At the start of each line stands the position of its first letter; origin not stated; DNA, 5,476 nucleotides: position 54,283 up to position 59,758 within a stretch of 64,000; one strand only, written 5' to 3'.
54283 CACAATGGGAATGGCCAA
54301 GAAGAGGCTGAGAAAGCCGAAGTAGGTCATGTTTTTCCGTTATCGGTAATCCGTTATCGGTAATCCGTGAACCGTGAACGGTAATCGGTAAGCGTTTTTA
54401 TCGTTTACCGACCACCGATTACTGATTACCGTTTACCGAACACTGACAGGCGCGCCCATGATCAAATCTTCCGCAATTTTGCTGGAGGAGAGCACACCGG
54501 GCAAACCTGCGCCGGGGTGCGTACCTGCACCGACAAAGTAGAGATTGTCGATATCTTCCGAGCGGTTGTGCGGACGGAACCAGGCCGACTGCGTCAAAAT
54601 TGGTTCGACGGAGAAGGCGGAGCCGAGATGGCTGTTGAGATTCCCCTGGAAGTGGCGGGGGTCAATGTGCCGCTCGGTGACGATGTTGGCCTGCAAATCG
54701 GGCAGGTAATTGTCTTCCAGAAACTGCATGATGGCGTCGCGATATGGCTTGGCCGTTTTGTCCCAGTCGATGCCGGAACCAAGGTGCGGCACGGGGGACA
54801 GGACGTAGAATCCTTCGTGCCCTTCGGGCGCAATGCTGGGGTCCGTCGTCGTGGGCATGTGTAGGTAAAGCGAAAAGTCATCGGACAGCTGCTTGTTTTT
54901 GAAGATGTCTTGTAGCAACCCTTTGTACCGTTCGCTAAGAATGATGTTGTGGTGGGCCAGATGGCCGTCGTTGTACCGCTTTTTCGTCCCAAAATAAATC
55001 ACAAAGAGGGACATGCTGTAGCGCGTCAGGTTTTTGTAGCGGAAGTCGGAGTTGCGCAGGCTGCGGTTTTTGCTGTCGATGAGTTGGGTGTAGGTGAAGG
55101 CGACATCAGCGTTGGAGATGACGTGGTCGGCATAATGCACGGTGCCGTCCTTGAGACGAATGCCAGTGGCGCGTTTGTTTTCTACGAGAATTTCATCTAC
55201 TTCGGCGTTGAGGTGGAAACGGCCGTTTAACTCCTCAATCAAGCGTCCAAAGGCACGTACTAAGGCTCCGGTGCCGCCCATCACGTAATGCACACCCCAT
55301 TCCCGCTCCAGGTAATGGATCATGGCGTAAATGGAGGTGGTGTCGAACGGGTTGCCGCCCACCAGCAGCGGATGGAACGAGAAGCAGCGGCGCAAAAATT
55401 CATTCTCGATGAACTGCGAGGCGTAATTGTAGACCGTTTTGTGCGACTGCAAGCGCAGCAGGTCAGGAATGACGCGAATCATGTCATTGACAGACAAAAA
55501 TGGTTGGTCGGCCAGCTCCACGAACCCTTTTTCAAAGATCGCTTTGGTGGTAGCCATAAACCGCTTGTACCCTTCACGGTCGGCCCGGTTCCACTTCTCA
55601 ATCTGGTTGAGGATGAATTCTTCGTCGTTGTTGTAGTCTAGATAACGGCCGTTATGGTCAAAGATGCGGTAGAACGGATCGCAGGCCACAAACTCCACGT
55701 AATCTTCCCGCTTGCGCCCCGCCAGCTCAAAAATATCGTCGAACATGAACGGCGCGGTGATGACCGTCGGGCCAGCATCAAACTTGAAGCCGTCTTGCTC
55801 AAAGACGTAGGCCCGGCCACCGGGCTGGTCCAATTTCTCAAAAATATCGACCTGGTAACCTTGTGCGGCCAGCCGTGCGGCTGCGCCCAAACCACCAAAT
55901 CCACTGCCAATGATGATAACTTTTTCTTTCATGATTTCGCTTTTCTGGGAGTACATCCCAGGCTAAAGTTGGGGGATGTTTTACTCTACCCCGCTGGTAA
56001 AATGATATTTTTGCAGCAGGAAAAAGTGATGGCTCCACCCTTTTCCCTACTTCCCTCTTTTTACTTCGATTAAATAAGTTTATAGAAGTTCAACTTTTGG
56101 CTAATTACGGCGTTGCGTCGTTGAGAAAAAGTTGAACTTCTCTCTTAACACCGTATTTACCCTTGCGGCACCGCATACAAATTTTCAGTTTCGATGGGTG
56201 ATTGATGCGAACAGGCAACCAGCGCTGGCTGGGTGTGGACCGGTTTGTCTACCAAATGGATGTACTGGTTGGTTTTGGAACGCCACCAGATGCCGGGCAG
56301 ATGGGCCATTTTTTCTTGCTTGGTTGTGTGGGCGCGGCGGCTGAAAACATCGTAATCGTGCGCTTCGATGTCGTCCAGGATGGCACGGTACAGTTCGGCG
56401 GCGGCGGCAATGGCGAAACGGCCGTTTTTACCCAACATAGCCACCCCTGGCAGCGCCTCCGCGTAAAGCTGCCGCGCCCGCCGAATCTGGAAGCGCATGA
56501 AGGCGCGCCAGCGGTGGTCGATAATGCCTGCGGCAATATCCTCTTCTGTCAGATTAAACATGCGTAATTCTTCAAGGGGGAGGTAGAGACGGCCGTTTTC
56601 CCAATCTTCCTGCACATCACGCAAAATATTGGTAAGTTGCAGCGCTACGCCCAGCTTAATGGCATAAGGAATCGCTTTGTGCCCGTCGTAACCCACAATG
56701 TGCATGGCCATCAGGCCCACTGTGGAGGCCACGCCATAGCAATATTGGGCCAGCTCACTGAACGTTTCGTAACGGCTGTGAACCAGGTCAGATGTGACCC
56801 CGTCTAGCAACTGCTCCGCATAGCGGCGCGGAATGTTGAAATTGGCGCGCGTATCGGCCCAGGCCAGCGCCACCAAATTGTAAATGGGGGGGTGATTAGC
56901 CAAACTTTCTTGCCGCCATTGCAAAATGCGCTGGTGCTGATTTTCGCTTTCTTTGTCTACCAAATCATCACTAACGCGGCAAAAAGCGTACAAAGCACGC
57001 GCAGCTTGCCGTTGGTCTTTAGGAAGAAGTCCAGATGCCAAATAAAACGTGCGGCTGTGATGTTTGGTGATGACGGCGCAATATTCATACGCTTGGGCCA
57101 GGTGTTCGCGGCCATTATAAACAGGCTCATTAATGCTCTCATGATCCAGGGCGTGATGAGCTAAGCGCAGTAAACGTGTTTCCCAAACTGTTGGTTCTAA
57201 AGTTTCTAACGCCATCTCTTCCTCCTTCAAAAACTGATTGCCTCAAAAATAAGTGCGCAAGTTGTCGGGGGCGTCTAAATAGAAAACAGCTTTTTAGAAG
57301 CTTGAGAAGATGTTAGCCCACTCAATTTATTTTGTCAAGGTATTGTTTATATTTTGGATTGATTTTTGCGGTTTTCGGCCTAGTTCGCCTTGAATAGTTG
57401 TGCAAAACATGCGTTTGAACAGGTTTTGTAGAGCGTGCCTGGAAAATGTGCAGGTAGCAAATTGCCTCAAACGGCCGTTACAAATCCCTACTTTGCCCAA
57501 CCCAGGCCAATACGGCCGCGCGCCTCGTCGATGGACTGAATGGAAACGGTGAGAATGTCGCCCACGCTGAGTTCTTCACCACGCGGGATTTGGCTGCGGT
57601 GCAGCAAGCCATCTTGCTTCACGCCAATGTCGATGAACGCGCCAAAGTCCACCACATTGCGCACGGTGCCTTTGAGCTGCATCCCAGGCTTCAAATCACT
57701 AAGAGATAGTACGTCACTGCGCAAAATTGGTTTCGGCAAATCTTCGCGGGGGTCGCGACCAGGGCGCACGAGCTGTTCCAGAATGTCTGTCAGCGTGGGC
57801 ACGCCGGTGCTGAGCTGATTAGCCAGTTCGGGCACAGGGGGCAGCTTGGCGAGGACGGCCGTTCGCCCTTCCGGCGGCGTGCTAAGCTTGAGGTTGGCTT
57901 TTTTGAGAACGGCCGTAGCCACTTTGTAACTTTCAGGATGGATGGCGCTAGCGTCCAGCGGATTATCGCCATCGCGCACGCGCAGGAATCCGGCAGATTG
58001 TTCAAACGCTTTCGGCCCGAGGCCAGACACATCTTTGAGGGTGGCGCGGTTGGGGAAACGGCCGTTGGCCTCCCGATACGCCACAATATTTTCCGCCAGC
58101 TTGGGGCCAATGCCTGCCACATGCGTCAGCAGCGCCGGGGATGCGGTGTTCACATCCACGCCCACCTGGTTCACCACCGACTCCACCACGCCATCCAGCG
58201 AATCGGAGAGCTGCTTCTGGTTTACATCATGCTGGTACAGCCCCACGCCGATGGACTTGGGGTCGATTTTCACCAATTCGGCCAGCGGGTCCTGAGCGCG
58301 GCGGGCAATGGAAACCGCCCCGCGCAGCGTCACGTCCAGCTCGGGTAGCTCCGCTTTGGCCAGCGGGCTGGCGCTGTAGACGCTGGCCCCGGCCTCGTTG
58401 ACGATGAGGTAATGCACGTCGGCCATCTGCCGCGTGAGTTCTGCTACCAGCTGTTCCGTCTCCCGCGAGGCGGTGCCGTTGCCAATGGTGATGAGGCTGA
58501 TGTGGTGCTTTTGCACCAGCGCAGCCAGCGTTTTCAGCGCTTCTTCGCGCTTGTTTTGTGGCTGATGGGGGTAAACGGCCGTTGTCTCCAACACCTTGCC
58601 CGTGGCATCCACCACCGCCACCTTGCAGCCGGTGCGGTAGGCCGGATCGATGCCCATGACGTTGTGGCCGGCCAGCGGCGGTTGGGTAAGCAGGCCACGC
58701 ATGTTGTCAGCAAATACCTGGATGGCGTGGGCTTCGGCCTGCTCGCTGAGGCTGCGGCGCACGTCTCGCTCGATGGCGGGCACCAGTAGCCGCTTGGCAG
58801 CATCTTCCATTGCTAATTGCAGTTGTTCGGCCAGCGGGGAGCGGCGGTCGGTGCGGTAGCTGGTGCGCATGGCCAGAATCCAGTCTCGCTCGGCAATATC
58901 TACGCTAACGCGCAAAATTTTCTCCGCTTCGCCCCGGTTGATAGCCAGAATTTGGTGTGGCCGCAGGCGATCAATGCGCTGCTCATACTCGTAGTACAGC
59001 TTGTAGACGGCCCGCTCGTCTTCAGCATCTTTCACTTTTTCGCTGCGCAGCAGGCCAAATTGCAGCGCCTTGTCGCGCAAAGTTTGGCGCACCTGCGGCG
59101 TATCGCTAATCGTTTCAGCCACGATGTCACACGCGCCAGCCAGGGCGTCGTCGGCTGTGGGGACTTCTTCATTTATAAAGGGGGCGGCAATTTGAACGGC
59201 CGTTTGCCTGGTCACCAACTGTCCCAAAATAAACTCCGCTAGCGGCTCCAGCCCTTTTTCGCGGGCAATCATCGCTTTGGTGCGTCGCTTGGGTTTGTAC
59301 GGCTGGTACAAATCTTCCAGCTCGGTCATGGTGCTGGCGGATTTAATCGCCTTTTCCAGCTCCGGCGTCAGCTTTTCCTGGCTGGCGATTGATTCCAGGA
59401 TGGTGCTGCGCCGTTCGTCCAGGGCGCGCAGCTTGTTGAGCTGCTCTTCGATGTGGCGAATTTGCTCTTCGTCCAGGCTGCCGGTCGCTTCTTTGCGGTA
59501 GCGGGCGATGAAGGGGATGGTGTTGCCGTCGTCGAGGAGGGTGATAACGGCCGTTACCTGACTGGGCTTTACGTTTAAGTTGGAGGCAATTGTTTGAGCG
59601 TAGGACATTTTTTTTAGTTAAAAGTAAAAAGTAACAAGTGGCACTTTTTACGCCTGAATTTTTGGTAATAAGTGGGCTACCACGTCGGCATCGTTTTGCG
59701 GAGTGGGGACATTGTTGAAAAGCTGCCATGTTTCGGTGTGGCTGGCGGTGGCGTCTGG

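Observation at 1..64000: Highly iterated 8-bp palindrome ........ (HIP-like, but not HIP1) saturates the window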

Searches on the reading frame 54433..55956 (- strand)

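Call 23: search_protein_families(library=pfam, max_evalue=0.00001, proteins=[window:54433-55956:-])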
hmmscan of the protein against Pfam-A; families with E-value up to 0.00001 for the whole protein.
window:54433-55956:- (507 aa): 4 families
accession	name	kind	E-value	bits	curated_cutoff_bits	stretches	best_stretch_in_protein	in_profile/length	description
PF01593.30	Amino_oxidase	-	7.5e-34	118.2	19.8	1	21-495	2-438/443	Flavin containing amine oxidoreductase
PF13450.12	NAD_binding_8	-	2.7e-15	56.8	21.9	1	15-70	1-56/68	NAD(P)-binding Rossmann-like domain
PF01266.30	DAO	-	5.9e-09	36.3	27.9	0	12-47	1-37/353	FAD dependent oxidoreductase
PF00890.30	FAD_binding_2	-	6.1e-07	29.4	20.4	0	13-47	2-36/414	FAD binding domain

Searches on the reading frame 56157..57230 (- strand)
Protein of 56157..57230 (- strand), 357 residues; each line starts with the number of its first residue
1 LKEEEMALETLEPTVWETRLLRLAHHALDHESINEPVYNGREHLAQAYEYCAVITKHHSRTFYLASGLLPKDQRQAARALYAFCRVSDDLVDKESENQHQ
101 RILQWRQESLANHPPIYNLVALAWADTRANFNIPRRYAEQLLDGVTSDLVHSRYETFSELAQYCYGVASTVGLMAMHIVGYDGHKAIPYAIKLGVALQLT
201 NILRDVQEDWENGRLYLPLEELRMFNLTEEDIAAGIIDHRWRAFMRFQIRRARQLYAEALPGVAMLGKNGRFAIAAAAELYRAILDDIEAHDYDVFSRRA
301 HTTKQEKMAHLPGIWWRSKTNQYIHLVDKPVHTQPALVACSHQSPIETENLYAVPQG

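Call 23: search_protein_families(library=pfam, max_evalue=0.00001, proteins=[window:56157-57230:-])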
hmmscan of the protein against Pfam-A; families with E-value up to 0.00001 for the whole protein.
window:56157-57230:- (357 aa): 1 family
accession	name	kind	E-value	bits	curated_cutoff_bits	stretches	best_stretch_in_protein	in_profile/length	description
PF00494.24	SQS_PSY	-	1.1e-76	258.4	26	1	56-304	2-261/263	Squalene/phytoene synthase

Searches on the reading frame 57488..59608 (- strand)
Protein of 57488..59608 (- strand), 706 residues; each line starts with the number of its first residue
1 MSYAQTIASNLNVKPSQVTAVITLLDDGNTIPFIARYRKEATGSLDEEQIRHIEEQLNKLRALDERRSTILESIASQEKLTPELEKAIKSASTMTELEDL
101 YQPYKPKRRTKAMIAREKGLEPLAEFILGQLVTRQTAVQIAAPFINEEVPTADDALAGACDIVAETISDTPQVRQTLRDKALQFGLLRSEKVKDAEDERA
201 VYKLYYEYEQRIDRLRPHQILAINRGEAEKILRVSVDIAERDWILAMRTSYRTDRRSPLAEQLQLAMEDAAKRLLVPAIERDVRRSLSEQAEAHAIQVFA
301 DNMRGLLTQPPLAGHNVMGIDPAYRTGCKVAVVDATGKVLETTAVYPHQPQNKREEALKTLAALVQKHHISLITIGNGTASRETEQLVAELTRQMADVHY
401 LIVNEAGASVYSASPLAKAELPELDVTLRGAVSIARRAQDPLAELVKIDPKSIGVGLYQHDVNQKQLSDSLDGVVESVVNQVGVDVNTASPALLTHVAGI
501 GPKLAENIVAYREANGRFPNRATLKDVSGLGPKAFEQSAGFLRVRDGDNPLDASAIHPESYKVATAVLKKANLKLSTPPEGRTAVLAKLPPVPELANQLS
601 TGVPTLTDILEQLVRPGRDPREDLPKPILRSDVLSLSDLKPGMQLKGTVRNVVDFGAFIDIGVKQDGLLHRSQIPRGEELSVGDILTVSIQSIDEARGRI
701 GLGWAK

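Call 10: search_protein_families(library=pfam, proteins=[window:57488-59608:-])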
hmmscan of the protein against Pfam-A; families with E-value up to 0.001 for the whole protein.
window:57488-59608:- (706 aa): 12 families
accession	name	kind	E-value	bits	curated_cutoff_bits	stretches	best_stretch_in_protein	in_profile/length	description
PF16921.10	Tex_YqgF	-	2.8e-55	186.5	27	1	316-439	2-126/126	Tex protein YqgF-like domain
PF09371.15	Tex_N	-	7.1e-32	109.4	32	1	2-74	2-74/75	Tex-like protein N-terminal domain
PF12836.13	HHH_3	-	8.9e-29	99.8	27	1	479-543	1-65/65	Helix-hairpin-helix motif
PF22706.1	Tex_central_region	-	9.9e-25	88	27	1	136-299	5-178/178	Tex central region-like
PF17674.7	HHH_9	-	1.8e-18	67.6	23.1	1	549-621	1-70/70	HHH domain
PF00575.29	S1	-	1.5e-12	48.1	22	1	640-702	3-71/74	S1 RNA binding domain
PF14635.12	HHH_7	-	1.3e-08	35.6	27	1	454-544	7-103/104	Helix-hairpin-helix motif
PF14639.11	YqgF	-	5.9e-07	29.8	35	1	331-446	24-147/150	Holliday-junction resolvase-like of SPT6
PF00633.29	HHH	-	1.7e-05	24.9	24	0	486-511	5-30/30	Helix-hairpin-helix motif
PF03934.19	T2SSK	-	0.0005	20.8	24.2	0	484-530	1-47/63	Type II secretion system (T2SS), protein K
PF13509.12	S1_2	-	0.00087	19.8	21.8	0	642-688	2-46/61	S1 domain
PF14520.12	HHH_5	-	0.00094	20.1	27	0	488-509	31-52/57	Helix-hairpin-helix domain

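Call 12: find_related_loci(query=window:57488-59608:-, collection=genome_contigs, flank=10000)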
Query window:57488-59608:- (706 aa) in genome_contigs; peptide patterns used: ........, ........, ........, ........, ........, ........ (x = any residue, [..] = any of these).
600 stretches matched a pattern (row limit reached: there are more); 581 encode a relative of the query (tblastn E <= 1e-3); the best 80 are kept; 80 distinct loci.
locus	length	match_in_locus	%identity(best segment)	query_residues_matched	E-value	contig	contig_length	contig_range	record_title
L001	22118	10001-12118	90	1-706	0e+0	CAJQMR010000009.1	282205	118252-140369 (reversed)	MAG: uncultured Anaerolineae bacterium isolate 10_20180412_Bin_Bin_103_1 genome assembly, contig: c_000005328196, whole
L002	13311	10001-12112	88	1-704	0e+0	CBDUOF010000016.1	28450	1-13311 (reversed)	MAG TPA_asm: uncultured Anaerolineae bacterium isolate SRR22808126_concoct_49 genome assembly, contig: ERZ25043457.787,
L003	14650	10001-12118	73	1-706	0e+0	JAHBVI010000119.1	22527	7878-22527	MAG: Anaerolineae bacterium isolate ACE_CHL11 CHL11_119, whole genome shotgun sequence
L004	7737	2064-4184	73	1-704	0e+0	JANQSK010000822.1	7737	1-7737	MAG: Anaerolineae bacterium isolate IP29b_bin.94 k99_2615771, whole genome shotgun sequence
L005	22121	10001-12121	69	1-704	0e+0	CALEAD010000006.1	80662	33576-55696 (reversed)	MAG: uncultured Anaerolineae bacterium isolate N1_Bin_METABAT__191_1 genome assembly, contig: c_000002313837, whole geno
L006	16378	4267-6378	68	1-705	0e+0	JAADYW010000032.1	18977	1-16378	MAG: Chloroflexi bacterium isolate TC_152 k99_252123, whole genome shotgun sequence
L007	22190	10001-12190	66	3-704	0e+0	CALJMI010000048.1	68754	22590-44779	MAG: uncultured Caldilinea sp. isolate N1_Bin_METABAT__52_1 genome assembly, contig: c_000000425681, whole genome shotgu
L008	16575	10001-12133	67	3-704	0e+0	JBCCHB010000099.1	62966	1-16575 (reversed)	MAG: Chloroflexota bacterium isolate P01_B01_bin.57 k141_874405_length_62966_cov_33.7260, whole genome shotgun sequence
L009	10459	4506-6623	67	2-704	0e+0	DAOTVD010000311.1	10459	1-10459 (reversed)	MAG TPA_asm: Anaerolineae bacterium isolate F7_116 k211_1681554, whole genome shotgun sequence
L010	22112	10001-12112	87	1-704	0e+0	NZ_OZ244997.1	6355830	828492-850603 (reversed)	MAG: Candidatus Leptofilum sp. isolate 8ea8b48c-f0bb-4fcd-991e-c07bf3e70e57 chromosome 1, complete sequence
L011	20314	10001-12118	66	2-704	0e+0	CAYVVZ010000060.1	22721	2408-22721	MAG TPA_asm: uncultured Anaerolineaceae bacterium isolate SRP141376_co5_126 genome assembly, contig: NODE_5421_length_22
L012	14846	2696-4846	65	1-706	0e+0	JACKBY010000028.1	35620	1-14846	MAG: Promineifilum sp. isolate HK-STAS-CHLO-33 HK-STAS-CHLO-33_28, whole genome shotgun sequence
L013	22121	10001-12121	64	1-704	0e+0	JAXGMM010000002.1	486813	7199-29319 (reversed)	MAG: Anaerolineae bacterium isolate AnMBR.bin232 bin232_2, whole genome shotgun sequence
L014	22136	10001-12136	64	1-706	0e+0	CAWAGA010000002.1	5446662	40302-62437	MAG: uncultured Chloroflexia bacterium isolate MFD02416.bin.2.6 genome assembly, contig: contig_34004, whole genome shot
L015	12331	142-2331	66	2-704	0e+0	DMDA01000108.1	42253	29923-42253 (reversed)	MAG TPA_asm: Chloroflexi bacterium isolate UBA9854 contig_394, whole genome shotgun sequence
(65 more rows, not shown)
